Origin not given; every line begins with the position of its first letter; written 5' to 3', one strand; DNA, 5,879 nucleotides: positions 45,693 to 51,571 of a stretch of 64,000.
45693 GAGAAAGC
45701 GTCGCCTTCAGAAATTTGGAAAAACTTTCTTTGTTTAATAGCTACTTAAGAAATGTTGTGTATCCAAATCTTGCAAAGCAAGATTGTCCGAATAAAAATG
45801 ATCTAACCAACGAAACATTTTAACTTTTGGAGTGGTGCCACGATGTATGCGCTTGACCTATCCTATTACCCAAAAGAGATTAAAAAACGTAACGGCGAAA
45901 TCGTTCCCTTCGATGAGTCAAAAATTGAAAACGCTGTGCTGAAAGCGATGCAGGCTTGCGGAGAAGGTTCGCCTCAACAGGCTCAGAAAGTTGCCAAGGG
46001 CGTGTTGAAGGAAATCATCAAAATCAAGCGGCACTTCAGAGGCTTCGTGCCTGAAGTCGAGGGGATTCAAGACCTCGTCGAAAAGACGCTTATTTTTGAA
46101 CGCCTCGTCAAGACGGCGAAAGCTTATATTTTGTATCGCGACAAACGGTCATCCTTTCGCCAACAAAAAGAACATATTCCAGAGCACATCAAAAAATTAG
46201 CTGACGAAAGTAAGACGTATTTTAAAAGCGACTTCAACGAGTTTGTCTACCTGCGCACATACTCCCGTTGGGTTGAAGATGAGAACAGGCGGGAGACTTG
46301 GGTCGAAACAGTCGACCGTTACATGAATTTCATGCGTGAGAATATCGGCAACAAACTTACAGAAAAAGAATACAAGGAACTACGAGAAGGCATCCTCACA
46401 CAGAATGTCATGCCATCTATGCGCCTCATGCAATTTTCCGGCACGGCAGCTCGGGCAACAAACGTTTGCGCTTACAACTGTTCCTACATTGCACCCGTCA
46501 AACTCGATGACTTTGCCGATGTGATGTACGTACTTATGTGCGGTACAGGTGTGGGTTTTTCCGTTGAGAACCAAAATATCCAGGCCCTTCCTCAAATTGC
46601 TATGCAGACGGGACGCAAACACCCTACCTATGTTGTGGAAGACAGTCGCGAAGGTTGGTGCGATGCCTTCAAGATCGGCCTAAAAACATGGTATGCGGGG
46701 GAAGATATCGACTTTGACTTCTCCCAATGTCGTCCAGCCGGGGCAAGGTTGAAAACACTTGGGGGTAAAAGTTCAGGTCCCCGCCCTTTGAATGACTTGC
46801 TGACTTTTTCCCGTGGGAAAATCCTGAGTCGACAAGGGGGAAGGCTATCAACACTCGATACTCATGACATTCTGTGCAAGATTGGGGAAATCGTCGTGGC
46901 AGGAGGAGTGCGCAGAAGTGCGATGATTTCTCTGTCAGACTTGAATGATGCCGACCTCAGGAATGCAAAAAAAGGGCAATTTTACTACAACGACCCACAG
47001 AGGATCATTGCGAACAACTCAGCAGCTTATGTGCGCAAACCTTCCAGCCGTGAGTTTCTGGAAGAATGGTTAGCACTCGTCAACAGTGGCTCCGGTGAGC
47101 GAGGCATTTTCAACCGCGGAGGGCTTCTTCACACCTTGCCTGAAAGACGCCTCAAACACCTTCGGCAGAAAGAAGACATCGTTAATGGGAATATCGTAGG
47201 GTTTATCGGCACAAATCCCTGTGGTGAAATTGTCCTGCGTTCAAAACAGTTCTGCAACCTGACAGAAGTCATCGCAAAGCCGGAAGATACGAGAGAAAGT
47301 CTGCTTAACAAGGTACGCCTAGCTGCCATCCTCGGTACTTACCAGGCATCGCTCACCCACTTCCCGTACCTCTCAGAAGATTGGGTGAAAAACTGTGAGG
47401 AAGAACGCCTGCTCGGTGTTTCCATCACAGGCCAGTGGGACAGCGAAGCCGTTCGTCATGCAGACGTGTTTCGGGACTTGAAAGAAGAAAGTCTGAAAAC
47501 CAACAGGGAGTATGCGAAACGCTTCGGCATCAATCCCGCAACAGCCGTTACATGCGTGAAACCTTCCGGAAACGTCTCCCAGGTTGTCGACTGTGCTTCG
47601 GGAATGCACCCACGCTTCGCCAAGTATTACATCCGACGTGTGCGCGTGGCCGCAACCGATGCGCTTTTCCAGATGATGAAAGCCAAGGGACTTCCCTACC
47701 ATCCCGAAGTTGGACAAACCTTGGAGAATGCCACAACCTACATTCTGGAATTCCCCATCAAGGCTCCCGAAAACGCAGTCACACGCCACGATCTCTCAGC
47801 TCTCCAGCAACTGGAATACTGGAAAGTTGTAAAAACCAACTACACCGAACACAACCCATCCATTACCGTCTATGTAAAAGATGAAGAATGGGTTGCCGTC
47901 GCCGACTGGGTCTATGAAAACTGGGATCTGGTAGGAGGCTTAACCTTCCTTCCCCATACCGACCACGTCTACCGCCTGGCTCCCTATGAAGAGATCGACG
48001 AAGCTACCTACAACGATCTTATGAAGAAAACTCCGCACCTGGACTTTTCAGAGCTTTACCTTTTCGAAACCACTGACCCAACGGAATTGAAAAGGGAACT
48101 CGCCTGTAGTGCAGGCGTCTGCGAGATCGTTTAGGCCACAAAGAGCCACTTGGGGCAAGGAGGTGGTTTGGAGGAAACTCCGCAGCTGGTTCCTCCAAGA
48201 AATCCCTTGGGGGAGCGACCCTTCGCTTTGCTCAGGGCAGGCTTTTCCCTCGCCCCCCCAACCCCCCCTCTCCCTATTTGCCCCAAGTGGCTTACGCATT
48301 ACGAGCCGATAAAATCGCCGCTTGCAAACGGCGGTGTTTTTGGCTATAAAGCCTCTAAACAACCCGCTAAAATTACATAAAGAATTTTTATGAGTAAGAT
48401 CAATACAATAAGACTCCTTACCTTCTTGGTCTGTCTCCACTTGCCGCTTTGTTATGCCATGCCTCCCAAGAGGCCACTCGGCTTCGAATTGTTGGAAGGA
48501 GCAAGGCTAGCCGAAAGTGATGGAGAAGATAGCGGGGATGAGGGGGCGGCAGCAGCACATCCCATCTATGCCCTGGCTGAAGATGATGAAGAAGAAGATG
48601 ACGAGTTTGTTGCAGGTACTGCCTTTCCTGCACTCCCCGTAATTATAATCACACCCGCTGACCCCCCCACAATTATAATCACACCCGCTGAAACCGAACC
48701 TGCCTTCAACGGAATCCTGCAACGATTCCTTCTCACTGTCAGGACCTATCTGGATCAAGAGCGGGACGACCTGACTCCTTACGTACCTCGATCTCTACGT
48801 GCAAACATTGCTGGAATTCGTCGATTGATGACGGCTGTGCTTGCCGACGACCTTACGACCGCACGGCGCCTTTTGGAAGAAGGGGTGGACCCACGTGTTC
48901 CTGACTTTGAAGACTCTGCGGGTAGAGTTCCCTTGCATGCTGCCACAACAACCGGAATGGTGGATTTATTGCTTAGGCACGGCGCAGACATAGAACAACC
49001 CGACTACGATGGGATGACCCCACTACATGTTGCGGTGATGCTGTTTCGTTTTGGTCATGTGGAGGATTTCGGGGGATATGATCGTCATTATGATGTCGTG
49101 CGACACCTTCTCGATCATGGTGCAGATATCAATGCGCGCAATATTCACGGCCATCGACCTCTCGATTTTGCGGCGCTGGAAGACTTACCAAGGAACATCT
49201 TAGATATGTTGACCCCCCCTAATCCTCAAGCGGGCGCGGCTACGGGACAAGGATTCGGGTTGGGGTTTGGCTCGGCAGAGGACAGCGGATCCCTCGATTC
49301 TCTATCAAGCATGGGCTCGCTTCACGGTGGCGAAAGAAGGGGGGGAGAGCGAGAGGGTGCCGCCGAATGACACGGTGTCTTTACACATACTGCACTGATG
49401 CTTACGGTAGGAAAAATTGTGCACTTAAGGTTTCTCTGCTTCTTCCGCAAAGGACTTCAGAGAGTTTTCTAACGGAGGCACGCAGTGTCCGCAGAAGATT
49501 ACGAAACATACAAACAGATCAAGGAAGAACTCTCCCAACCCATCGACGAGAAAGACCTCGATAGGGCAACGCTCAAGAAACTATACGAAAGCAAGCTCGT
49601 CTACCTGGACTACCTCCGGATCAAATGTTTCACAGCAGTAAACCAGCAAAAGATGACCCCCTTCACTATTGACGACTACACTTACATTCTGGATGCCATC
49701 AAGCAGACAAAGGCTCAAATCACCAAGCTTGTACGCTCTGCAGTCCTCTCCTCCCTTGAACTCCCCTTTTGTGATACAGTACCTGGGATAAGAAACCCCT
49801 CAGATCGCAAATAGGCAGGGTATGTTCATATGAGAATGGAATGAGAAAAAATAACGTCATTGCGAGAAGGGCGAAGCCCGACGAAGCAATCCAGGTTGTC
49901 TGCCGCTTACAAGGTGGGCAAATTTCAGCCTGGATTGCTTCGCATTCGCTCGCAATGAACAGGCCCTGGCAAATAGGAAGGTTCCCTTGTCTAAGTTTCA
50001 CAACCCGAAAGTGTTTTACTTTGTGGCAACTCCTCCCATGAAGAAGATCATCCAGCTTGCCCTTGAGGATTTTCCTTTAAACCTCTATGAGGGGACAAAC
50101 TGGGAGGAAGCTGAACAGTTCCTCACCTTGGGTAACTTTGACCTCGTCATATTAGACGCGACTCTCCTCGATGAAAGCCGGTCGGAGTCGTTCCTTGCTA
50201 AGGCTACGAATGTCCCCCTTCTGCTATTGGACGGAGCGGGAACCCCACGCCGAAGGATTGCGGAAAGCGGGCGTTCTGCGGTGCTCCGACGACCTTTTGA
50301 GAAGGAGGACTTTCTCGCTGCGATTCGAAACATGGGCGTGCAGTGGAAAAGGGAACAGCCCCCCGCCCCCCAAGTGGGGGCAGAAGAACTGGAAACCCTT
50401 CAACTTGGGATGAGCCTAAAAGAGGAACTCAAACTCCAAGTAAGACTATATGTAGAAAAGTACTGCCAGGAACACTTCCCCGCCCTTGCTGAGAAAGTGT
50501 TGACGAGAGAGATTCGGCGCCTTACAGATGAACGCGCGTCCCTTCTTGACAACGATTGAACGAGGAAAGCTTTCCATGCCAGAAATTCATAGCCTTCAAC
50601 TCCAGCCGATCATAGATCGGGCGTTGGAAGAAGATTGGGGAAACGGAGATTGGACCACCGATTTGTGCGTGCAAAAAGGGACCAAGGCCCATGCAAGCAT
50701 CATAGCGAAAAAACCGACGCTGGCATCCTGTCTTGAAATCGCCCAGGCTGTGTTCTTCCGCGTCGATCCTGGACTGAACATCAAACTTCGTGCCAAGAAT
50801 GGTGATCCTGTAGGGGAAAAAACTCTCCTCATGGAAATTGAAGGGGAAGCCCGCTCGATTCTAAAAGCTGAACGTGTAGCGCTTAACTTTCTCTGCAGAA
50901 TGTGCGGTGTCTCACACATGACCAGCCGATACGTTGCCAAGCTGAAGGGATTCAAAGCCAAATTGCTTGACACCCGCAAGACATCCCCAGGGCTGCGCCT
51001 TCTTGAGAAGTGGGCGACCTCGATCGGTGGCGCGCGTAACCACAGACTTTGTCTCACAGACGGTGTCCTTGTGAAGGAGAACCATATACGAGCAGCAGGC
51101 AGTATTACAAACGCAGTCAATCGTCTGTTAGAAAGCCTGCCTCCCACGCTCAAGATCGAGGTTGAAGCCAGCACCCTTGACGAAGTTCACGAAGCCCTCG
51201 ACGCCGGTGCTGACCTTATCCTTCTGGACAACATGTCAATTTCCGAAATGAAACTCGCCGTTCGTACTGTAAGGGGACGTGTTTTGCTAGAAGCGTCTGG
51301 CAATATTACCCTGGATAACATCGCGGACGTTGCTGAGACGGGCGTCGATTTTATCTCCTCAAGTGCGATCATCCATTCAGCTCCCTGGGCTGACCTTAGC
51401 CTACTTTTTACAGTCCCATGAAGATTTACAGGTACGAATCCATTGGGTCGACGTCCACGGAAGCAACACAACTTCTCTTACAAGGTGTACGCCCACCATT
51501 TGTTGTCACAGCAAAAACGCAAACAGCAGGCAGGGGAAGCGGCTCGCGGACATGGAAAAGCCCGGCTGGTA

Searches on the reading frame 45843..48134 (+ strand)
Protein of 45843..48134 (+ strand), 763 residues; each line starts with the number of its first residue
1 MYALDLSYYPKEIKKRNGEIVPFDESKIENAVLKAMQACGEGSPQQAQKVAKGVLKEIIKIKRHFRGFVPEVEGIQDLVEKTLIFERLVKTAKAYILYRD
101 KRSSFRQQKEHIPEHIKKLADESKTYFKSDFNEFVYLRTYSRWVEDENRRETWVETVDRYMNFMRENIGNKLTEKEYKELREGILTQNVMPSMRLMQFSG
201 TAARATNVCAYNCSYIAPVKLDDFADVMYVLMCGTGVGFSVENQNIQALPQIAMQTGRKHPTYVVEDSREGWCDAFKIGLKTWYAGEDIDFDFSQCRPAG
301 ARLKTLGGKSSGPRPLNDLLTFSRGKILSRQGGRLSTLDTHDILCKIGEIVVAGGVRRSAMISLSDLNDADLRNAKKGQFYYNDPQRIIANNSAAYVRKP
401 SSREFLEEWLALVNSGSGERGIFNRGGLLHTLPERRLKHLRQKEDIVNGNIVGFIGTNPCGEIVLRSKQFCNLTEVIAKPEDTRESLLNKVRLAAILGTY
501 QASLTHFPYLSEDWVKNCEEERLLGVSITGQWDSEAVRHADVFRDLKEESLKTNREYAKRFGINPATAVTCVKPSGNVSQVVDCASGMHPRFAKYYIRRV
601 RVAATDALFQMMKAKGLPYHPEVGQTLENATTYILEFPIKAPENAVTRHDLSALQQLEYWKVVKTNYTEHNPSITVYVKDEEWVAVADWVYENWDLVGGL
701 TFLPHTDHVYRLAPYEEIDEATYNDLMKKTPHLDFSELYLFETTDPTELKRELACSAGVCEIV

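Call 18: search_protein_families(library=pfam, proteins=[window:45843-48134:+], max_evalue=0.00001)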
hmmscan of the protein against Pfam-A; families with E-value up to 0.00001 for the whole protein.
window:45843-48134:+ (763 aa): 4 families
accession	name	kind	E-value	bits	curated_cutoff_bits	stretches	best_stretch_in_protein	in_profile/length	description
PF03477.21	ATP-cone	-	3e-22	79.4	25.8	1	12-103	2-87/88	ATP cone domain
PF17975.6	RNR_Alpha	-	2.9e-11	44.2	26.4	1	114-176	4-64/101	Ribonucleotide reductase alpha domain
PF02867.20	Ribonuc_red_lgC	-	8.6e-07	28.4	23.9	0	546-657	361-476/523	Ribonucleotide reductase, barrel domain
PF21995.1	RNR-II_ins_dom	-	3.3e-06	27.7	27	0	258-320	32-100/107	B12-dependent ribonucleotide reductase, insertion domain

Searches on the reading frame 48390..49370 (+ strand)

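Call 18: search_protein_families(library=pfam, proteins=[window:48390-49370:+], max_evalue=0.00001)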
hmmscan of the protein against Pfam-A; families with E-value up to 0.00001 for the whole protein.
window:48390-49370:+ (326 aa): 5 families
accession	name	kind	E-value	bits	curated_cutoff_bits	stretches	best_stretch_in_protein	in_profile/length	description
PF00023.36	Ank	-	1.7e-18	66.1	21.1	1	207-251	1-32/33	Ankyrin repeat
PF12796.13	Ank_2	-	2.4e-16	60.5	27.3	1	146-251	1-90/90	Ankyrin repeats (3 copies)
PF13637.12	Ank_4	-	2.7e-15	56.5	22.7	0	231-265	7-41/50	Ankyrin repeats (many copies)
PF13857.12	Ank_5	-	1.5e-12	48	27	0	231-261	26-56/56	Ankyrin repeats (many copies)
PF13606.12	Ank_3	-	6.9e-10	38.6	22.3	0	232-249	13-30/30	Ankyrin repeat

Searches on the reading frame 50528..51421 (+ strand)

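Call 29: search_protein_families(library=pfam, proteins=[window:50528-51421:+], max_evalue=0.00001)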
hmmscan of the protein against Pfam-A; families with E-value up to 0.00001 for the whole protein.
window:50528-51421:+ (297 aa): 2 families
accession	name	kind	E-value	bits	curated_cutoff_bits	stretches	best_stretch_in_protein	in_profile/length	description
PF01729.25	QRPTase_C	-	1.1e-57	194.9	23.1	1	129-292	2-168/169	Quinolinate phosphoribosyl transferase, C-terminal domain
PF02749.22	QRPTase_N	-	7.3e-21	74.6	27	1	41-126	1-82/82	Quinolinate phosphoribosyl transferase, N-terminal domain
